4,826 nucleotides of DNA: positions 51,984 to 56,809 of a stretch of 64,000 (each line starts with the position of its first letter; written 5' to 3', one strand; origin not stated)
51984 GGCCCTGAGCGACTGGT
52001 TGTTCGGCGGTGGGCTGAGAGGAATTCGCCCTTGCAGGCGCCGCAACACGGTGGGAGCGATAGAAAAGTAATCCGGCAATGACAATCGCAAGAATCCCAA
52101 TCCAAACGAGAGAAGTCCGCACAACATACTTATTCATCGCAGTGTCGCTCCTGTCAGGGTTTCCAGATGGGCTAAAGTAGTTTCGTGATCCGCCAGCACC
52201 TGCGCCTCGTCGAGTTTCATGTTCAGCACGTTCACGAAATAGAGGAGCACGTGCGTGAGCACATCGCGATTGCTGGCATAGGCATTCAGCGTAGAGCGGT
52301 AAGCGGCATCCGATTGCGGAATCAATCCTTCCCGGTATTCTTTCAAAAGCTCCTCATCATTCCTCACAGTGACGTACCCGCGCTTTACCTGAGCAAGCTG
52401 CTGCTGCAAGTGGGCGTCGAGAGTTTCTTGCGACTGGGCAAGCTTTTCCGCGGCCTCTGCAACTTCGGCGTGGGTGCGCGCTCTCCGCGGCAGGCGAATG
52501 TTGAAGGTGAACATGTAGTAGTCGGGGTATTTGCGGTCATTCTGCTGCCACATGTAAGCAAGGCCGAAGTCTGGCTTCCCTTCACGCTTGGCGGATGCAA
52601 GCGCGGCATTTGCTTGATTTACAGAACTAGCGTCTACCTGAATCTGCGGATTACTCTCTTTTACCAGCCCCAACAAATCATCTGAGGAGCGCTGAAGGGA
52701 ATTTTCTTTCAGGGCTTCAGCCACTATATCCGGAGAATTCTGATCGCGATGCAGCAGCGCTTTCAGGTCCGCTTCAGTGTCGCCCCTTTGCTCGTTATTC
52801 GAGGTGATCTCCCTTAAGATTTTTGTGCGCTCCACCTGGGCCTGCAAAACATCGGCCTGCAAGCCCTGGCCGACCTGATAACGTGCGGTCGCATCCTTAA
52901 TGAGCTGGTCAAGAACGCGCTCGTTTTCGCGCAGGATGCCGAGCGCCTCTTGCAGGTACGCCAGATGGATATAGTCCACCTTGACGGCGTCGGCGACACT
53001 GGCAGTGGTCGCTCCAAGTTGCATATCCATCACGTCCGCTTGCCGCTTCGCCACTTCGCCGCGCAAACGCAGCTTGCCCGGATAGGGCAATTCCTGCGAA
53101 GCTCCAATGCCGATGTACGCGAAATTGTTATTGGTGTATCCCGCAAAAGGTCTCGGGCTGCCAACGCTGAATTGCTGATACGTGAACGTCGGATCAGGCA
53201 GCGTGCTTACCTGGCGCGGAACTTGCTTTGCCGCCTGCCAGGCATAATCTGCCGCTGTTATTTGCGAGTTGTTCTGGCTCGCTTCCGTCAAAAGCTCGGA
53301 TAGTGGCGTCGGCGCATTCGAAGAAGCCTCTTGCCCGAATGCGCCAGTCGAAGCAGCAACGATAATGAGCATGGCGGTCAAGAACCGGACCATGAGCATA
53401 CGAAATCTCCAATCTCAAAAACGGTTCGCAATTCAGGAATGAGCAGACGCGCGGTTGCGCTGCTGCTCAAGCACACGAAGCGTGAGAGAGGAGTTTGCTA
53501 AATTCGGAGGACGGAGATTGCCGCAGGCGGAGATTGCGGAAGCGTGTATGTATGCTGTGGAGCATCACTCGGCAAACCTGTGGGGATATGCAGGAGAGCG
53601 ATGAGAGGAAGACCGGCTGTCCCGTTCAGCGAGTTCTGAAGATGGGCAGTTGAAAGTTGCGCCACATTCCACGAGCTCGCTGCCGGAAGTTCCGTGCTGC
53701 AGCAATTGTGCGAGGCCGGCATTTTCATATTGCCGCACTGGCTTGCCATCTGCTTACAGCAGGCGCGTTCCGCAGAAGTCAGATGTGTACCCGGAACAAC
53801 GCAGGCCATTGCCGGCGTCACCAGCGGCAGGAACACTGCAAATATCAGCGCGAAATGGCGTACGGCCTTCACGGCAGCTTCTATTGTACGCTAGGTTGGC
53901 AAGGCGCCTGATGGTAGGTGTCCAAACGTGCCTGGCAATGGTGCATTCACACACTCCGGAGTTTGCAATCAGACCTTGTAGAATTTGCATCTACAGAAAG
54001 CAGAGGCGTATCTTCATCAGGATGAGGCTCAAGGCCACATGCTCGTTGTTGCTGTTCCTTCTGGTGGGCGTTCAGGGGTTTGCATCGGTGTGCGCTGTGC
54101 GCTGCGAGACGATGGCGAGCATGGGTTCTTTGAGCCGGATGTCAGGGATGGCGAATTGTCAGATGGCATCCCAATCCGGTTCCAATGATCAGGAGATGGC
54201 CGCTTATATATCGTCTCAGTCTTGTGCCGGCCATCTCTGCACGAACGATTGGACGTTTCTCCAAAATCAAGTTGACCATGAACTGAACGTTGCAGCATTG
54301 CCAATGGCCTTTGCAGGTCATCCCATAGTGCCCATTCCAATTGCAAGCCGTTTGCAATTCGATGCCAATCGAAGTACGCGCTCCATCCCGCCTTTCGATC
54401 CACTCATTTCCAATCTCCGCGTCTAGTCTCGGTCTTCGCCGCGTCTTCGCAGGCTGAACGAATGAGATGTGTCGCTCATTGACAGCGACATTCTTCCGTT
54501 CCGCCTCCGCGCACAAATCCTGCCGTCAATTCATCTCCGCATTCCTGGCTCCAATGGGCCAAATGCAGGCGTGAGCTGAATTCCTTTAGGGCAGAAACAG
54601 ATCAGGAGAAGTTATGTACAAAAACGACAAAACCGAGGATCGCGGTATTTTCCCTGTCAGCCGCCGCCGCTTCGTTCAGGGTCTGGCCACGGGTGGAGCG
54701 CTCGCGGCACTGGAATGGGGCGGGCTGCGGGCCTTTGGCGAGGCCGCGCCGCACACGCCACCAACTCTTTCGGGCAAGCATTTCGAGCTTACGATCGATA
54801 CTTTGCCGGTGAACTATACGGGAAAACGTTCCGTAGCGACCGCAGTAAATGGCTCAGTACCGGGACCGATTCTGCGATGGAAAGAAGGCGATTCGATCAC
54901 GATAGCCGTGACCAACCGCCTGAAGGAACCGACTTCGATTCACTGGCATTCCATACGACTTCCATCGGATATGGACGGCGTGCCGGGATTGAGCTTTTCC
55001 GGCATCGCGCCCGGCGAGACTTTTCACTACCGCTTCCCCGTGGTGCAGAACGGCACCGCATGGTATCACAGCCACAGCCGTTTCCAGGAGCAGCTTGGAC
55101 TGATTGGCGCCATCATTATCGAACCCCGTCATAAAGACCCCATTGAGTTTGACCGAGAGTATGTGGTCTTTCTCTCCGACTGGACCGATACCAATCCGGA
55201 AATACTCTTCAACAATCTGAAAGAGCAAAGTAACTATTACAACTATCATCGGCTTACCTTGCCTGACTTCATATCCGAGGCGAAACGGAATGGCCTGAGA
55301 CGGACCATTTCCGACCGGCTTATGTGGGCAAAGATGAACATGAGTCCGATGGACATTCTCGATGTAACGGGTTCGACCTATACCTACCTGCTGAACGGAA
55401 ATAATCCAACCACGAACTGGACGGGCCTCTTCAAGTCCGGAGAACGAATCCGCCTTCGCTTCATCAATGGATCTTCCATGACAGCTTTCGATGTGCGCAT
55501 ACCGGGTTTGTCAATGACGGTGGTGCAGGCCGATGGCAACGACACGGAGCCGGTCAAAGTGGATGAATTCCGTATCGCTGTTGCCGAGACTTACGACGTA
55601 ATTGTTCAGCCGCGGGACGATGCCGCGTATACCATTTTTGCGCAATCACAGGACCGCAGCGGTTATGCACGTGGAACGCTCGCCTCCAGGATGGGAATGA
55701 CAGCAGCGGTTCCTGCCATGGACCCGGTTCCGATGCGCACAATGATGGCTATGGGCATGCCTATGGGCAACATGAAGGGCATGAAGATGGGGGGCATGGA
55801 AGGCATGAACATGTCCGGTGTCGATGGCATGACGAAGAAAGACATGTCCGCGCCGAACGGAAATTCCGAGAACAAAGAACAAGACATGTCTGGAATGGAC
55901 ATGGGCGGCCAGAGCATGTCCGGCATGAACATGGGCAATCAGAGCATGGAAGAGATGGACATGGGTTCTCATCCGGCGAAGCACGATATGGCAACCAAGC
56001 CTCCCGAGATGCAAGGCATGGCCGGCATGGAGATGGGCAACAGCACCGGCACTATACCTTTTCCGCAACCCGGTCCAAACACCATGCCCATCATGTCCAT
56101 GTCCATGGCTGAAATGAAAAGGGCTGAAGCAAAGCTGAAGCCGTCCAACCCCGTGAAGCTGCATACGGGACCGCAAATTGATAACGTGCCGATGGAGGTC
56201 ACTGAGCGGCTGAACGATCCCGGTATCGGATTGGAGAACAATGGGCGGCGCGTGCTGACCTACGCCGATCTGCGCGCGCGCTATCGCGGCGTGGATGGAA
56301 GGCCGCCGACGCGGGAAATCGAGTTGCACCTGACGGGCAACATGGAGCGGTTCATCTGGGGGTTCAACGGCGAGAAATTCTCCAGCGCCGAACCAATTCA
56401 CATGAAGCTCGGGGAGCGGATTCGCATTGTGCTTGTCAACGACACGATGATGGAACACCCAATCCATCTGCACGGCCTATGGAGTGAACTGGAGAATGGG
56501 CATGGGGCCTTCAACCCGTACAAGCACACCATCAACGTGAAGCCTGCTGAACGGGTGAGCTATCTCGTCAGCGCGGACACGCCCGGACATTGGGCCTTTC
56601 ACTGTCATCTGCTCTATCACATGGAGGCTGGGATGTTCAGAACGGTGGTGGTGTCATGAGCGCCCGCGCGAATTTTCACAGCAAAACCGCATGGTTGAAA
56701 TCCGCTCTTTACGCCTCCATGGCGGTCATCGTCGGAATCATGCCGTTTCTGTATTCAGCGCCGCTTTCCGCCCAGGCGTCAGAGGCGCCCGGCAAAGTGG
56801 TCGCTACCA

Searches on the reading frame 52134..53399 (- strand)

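Call 41: search_protein_families(library=pfam, proteins=[window:52134-53399:-], max_evalue=0.0001)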
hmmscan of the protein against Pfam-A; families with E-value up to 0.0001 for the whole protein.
window:52134-53399:- (421 aa): 1 family
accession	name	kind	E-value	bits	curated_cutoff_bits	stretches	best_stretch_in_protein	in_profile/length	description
PF02321.23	OEP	-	4.9e-35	121.5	22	2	33-216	1-186/187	Outer membrane efflux protein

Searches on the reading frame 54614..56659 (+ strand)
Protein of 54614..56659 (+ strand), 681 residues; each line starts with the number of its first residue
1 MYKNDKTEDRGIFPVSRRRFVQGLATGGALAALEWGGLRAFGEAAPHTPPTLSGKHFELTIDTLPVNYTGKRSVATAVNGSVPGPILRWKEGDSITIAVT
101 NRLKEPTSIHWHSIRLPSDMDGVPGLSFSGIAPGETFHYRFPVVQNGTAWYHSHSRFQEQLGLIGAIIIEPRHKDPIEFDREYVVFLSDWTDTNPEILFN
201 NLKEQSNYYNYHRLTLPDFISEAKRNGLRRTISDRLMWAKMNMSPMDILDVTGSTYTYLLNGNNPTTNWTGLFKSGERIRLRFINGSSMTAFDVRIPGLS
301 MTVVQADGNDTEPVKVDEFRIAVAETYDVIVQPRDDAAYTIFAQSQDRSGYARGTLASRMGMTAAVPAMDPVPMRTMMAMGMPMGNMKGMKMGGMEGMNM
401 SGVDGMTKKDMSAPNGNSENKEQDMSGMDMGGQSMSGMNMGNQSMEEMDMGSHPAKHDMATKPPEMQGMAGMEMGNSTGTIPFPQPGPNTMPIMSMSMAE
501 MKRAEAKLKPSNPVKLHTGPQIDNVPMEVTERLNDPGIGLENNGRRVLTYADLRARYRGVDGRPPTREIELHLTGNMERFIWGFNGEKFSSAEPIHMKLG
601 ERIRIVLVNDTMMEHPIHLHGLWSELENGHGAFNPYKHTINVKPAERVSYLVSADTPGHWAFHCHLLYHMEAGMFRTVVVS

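Call 41: search_protein_families(library=pfam, proteins=[window:54614-56659:+], max_evalue=0.0001)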
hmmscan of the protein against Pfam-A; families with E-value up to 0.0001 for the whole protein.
window:54614-56659:+ (681 aa): 3 families
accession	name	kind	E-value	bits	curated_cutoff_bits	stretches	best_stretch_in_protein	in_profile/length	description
PF07732.21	Cu-oxidase_3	-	6.4e-45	152.5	21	1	66-173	7-118/119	Multicopper oxidase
PF07731.20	Cu-oxidase_2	-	4.6e-31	107.8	20.4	1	563-680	2-133/137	Multicopper oxidase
PF00394.28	Cu-oxidase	-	9.8e-28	97.7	21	1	182-355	2-151/157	Multicopper oxidase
